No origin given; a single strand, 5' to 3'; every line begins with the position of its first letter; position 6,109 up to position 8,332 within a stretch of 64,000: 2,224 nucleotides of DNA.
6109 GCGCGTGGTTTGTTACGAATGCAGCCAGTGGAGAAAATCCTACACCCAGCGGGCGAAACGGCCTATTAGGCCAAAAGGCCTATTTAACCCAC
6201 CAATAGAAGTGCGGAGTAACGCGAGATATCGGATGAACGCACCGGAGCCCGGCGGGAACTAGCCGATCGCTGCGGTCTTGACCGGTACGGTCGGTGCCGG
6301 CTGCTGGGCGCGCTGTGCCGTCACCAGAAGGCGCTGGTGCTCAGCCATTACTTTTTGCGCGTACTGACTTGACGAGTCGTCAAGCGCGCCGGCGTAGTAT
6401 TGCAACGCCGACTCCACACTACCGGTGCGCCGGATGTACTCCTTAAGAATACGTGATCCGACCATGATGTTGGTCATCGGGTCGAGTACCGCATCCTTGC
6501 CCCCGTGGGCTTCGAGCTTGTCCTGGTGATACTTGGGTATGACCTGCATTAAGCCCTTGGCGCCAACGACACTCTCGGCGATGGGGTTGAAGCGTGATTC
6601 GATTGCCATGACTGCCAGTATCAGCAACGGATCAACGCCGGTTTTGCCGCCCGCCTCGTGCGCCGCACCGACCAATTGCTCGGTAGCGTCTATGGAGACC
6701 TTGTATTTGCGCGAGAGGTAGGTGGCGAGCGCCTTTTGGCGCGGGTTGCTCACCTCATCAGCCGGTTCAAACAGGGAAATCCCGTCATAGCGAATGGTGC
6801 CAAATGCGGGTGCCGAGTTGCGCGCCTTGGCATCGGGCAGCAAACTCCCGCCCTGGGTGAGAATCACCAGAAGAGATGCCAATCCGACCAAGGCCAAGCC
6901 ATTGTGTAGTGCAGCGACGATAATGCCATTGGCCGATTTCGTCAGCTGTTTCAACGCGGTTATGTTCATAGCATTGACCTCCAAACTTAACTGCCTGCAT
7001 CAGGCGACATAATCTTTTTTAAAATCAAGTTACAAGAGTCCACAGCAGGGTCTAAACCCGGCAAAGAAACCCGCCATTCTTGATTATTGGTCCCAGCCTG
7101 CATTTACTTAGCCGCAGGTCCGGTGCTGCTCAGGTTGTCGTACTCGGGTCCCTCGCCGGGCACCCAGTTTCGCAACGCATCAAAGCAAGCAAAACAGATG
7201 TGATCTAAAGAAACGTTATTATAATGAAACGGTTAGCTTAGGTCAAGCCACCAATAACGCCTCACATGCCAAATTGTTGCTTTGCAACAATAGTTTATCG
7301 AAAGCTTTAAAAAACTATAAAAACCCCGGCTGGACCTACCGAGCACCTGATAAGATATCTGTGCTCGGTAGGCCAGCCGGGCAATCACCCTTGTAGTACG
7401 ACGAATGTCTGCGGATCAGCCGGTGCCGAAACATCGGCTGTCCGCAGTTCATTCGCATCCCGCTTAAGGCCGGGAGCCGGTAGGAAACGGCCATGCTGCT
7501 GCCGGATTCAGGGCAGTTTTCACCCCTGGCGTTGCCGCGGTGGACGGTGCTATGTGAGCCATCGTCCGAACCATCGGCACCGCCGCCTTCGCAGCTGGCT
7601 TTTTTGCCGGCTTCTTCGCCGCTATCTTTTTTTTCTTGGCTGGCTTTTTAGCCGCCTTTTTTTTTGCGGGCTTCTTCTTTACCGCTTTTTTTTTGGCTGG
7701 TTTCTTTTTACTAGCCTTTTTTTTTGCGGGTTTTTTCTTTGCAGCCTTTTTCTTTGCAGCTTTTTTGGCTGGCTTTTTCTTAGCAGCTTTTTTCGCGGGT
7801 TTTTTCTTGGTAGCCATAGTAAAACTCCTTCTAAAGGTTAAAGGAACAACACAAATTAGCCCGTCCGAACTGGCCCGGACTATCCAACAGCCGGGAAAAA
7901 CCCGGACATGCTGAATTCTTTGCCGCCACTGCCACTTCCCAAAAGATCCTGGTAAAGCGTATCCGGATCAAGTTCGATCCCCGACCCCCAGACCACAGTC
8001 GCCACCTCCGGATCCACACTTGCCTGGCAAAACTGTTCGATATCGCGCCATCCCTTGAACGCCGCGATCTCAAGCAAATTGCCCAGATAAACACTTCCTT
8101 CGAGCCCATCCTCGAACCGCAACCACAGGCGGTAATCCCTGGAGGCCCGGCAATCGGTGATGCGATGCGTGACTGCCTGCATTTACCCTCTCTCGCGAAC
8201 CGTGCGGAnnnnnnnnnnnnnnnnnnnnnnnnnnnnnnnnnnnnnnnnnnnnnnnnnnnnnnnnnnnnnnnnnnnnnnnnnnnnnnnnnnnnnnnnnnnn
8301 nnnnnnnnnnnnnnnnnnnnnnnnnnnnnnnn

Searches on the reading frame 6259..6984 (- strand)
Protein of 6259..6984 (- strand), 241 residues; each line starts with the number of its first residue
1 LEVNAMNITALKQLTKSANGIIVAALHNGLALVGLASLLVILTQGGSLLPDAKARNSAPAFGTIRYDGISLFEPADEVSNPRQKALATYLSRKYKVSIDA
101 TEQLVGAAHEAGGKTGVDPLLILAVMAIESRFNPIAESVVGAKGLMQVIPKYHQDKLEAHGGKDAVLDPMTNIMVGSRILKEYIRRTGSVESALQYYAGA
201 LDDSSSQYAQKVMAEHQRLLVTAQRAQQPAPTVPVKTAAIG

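Call 33: search_protein_families(library=pfam, proteins=[window:6259-6984:-], max_evalue=0.001)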
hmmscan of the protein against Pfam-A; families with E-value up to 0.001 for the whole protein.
window:6259-6984:- (241 aa): 2 families
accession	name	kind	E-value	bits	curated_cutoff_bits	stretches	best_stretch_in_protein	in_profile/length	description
PF01464.25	SLT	-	3.3e-18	65.8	21.3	1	109-200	4-98/117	Transglycosylase SLT domain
PF13406.11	SLT_2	-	0.0002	21.1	24.3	0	154-226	10-83/292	Transglycosylase SLT domain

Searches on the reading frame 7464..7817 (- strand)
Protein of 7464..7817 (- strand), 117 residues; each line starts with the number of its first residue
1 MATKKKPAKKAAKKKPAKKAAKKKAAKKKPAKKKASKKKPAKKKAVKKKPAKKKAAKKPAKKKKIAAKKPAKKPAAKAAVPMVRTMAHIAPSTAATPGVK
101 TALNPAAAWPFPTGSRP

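Call 33: search_protein_families(library=pfam, proteins=[window:7464-7817:-], max_evalue=0.001)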
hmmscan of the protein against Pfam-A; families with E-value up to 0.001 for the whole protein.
window:7464-7817:- (117 aa): 1 family
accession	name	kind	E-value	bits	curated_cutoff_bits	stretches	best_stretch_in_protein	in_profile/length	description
PF07382.16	HC2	-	2e-07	31.7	40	1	4-116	72-194/194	Histone H1-like nucleoprotein HC2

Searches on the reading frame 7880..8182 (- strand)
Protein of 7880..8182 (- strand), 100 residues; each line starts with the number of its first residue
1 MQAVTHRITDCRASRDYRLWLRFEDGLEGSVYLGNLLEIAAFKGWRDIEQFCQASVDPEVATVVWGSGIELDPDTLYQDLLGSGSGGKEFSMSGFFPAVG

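Call 33: search_protein_families(library=pfam, proteins=[window:7880-8182:-], max_evalue=0.001)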
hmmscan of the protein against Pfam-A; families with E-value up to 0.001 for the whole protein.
window:7880-8182:- (100 aa): 1 family
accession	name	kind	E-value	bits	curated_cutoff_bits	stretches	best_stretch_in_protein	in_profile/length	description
PF10387.14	DUF2442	-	1.4e-09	38.4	23.9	1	10-78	3-68/72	Protein of unknown function (DUF2442)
